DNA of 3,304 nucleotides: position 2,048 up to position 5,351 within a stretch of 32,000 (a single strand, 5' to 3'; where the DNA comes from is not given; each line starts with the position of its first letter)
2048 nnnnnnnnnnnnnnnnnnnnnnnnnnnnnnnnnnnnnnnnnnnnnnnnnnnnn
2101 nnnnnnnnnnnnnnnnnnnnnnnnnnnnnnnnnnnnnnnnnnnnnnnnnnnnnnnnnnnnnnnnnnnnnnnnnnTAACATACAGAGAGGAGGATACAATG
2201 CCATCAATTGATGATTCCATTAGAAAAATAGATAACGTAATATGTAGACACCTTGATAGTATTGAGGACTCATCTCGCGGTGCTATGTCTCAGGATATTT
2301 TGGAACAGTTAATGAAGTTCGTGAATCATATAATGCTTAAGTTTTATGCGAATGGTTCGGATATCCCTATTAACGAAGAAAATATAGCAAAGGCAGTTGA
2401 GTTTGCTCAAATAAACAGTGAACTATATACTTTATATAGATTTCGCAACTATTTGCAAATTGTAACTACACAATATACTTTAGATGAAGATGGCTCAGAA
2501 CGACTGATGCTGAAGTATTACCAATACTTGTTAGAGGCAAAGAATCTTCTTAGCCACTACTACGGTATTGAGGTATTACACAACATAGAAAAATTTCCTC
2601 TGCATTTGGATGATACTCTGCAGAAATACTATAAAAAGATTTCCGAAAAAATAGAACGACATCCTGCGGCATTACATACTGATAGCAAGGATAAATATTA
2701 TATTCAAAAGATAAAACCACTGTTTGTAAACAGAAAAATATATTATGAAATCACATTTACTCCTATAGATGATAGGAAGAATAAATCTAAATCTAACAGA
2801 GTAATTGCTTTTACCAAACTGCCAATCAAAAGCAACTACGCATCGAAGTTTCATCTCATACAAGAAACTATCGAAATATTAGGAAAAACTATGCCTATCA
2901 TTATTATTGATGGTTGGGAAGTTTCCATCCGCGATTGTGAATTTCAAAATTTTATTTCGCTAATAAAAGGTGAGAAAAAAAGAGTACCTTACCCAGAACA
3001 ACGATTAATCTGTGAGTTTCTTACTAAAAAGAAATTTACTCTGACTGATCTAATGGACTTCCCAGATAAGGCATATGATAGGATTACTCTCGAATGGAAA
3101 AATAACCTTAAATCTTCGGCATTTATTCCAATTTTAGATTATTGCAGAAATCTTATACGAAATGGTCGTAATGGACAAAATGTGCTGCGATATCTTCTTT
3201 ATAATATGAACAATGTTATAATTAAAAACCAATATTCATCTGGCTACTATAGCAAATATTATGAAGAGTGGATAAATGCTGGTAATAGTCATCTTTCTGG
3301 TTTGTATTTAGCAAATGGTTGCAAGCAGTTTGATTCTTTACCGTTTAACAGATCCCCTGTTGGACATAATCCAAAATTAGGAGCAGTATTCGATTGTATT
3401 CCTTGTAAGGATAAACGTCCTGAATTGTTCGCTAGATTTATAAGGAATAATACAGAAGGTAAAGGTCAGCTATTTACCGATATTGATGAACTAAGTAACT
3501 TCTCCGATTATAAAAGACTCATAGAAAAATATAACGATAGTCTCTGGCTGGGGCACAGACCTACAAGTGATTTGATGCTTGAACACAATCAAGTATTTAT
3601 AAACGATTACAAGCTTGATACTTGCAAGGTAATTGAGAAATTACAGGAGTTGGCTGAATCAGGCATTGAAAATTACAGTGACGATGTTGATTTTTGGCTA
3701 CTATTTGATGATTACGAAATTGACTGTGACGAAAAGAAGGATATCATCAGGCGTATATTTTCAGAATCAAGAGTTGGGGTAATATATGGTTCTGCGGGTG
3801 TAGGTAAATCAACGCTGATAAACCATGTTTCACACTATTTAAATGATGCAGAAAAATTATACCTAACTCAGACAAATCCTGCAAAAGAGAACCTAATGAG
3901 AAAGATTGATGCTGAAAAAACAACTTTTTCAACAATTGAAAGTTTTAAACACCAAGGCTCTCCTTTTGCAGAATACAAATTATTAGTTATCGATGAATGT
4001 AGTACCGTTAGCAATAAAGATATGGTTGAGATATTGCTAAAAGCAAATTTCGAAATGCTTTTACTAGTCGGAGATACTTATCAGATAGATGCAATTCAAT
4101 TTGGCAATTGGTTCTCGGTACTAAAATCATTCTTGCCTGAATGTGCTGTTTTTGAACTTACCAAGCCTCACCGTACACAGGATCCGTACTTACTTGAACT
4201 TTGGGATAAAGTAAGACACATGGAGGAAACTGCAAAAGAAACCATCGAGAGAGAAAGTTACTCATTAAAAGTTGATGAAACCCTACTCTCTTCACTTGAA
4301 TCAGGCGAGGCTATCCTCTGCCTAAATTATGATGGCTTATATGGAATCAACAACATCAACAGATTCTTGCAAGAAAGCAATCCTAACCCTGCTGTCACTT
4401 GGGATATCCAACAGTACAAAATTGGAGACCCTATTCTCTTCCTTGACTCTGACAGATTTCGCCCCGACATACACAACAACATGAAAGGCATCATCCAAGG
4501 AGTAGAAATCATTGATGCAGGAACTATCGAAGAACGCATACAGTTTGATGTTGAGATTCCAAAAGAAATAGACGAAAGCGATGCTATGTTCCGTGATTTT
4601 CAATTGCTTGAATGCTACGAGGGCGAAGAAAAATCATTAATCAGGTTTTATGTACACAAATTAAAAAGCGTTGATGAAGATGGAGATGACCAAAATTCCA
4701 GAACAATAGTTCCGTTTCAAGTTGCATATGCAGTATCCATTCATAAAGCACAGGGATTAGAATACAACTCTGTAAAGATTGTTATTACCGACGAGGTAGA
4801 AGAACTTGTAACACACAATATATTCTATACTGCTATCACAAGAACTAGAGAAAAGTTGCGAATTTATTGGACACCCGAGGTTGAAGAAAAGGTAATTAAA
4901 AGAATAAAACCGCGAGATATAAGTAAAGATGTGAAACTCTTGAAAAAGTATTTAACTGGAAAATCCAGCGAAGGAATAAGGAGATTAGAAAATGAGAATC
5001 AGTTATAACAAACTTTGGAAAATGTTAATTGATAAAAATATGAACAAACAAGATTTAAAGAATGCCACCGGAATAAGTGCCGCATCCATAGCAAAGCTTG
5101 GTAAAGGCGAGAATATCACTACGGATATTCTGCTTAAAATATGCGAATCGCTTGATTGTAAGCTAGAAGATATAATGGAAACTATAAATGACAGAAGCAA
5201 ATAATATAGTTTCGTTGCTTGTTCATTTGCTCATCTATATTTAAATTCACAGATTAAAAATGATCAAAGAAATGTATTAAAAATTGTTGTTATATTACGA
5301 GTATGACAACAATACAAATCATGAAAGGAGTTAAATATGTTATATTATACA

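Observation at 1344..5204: Three-gene module (277-aa unknown protein, helicase with large novel N-terminal region, coupled HTH) as a candidate stand-alone defence system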

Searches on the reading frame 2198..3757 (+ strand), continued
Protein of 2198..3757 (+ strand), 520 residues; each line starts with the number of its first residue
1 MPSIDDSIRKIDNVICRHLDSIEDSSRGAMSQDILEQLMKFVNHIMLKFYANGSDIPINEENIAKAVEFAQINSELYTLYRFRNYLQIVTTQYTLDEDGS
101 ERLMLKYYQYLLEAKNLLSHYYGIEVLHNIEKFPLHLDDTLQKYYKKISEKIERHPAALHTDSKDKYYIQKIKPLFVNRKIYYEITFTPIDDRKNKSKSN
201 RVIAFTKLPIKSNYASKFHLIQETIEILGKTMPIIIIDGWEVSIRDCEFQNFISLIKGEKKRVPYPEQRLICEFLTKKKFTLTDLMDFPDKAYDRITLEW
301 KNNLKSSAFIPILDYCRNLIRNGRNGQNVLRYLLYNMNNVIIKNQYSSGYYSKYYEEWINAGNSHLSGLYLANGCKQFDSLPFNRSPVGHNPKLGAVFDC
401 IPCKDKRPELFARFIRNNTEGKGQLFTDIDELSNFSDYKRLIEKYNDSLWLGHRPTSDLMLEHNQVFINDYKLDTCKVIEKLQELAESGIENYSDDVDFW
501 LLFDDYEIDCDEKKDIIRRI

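Call 114: get_annotated_region(hit=H11, flank=6000)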
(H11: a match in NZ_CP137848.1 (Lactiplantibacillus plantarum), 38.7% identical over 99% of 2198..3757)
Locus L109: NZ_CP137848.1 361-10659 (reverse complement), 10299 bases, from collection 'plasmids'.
description: Lactiplantibacillus plantarum strain beLP1 plasmid unnamed1, complete sequence
organism: Lactiplantibacillus plantarum (NCBI taxid 1590)
taxonomy: Bacteria; Bacillota; Bacilli; Lactobacillales; Lactobacillaceae; Lactiplantibacillus; Lactiplantibacillus plantarum
host: -; source: -; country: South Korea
typing (MOB-suite, as given by PLSDB): mobilizable; replicon rep_cluster_1255; relaxase MOBQ
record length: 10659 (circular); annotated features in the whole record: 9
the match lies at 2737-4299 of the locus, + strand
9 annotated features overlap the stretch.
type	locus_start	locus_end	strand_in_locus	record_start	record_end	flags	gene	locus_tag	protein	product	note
CDS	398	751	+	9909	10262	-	-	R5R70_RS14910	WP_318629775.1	hypothetical protein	-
CDS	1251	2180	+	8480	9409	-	-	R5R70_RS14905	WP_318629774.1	replication initiation protein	-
CDS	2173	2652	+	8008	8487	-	-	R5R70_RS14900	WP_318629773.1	DUF536 domain-containing protein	-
CDS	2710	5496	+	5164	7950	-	-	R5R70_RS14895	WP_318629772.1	ATP-dependent RecD-like DNA helicase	-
CDS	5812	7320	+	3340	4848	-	-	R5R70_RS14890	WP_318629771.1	ATP-binding protein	-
CDS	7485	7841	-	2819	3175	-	-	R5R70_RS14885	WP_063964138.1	type II toxin-antitoxin system YafQ family toxin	-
CDS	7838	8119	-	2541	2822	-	-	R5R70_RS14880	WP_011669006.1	type II toxin-antitoxin system prevent-host-death family antitoxin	GO:0008219 - cell death [Evidence IEA]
CDS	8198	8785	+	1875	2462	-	-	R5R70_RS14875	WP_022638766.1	site-specific integrase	-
CDS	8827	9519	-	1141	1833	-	-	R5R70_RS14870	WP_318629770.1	MobB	-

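Call 115: get_annotated_region(hit=H9, flank=7000)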
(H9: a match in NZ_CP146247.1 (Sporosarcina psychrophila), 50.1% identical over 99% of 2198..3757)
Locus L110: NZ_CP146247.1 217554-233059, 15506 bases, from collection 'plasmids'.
description: Sporosarcina psychrophila strain TMP10 plasmid pSP10-266k, complete sequence
organism: Sporosarcina psychrophila (NCBI taxid 1476)
taxonomy: Bacteria; Bacillota; Bacilli; Bacillales; Planococcaceae; Sporosarcina; Sporosarcina psychrophila
host: -; source: cell culture,Middle part of the water column of temporary meltwater pond; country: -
typing (MOB-suite, as given by PLSDB): non-mobilizable
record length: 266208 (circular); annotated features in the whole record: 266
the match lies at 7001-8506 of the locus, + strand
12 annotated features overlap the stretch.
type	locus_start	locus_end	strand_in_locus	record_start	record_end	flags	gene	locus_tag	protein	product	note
CDS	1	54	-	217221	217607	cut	-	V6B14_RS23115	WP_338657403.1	sporulation protein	-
CDS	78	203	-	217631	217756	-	-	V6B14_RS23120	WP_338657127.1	FbpB family small basic protein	-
CDS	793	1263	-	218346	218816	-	-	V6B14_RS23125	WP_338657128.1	hypothetical protein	-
CDS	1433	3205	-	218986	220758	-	ltrA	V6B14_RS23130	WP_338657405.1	group II intron reverse transcriptase/maturase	GO:0000373 - Group II intron splicing [Evidence IEA]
CDS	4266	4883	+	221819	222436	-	-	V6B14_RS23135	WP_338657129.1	recombinase family protein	GO:0006310 - DNA recombination [Evidence IEA]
CDS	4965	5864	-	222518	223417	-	-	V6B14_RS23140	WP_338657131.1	tyrosine-type recombinase/integrase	GO:0015074 - DNA integration [Evidence IEA]; GO:0006310 - DNA recombination [Evidence IEA]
CDS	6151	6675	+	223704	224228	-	-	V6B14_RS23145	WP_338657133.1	hypothetical protein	-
CDS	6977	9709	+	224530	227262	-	-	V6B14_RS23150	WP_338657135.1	AAA family ATPase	-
CDS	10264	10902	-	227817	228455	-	-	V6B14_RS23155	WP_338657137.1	PBECR4 domain-containing protein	-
CDS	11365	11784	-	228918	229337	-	-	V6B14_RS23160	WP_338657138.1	universal stress protein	-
CDS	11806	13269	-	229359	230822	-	-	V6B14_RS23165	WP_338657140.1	SulP family inorganic anion transporter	-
CDS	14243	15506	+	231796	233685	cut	-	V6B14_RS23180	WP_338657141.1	LTA synthase family protein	-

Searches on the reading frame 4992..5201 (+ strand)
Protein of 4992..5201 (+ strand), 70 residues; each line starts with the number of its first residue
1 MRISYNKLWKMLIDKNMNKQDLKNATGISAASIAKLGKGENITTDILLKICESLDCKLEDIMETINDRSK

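Call 3: search_protein_families(library=pfam, proteins=[window:4992-5201:+], max_evalue=0.1)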
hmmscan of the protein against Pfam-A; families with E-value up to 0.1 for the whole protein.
window:4992-5201:+ (70 aa): 3 families
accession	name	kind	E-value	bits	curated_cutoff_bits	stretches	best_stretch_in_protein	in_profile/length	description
PF13443.12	HTH_26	-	2.6e-19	69.7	22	1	7-67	1-63/63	Cro/C1-type HTH DNA-binding domain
PF01381.28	HTH_3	-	8.6e-06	26.1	23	1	13-60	6-54/55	Helix-turn-helix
PF12844.13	HTH_19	-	0.0023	18.2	30.2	1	7-62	3-59/64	Helix-turn-helix domain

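Call 4: search_protein_families(library=padloc, proteins=[window:4992-5201:+], max_evalue=0.1)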
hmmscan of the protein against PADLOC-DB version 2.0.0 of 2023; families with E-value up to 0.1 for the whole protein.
window:4992-5201:+ (70 aa): 4 families
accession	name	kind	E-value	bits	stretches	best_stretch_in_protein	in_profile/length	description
PDLC04762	PDC-M64C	-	0.0017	16.4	1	7-62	31-87/97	-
PDLC04775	PDC-M69A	-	0.0021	16.5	1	6-66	10-71/113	-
PDLC02926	HTH_VI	-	0.005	15.1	1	14-62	12-61/92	-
PDLC03951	RmrA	-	0.015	12.3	1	7-68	12-74/400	-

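Call 5: search_protein_families(library=ncbifam, proteins=[window:4992-5201:+], max_evalue=0.1)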
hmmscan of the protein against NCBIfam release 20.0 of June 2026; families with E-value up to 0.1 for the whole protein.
window:4992-5201:+ (70 aa): 5 families
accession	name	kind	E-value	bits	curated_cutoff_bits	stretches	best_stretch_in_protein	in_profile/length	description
NF000090.1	trans_reg_VanU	equivalog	1.8e-24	85.8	150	1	1-66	1-66/75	glycopeptide resistance transcriptional regulator VanU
NF006015.0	PRK08154.1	subfamily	2.5e-05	23.6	204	1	14-68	41-96/314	anaerobic benzoate catabolism transcriptional regulator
NF010465.0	PRK13890.1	equivalog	2.9e-05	24.2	96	1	3-64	5-67/121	conjugal transfer protein TrbA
NF041951.1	phage_RstR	subfamily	0.0027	17.9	80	1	6-68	5-68/108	RstR family transcriptional repressor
TIGR01321.1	TrpR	equivalog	0.069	13.6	67.25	1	7-35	46-74/94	trp operon repressor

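Call 49: search_protein_families(library=phrogs, proteins=[window:4992-5201:+], max_evalue=0.01)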
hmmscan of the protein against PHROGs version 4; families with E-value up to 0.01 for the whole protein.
window:4992-5201:+ (70 aa): 4 families
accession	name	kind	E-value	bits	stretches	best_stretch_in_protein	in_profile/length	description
phrog_3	-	transcription regulation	1e-06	29.8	1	3-66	88-150/430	transcriptional repressor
phrog_4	-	transcription regulation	4e-05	23.8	1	10-66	143-196/400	transcriptional repressor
phrog_8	-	transcription regulation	0.00017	22.2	1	11-56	83-130/346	transcriptional regulator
phrog_7241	-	transcription regulation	0.00035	21.6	1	15-62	73-121/122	transcriptional regulator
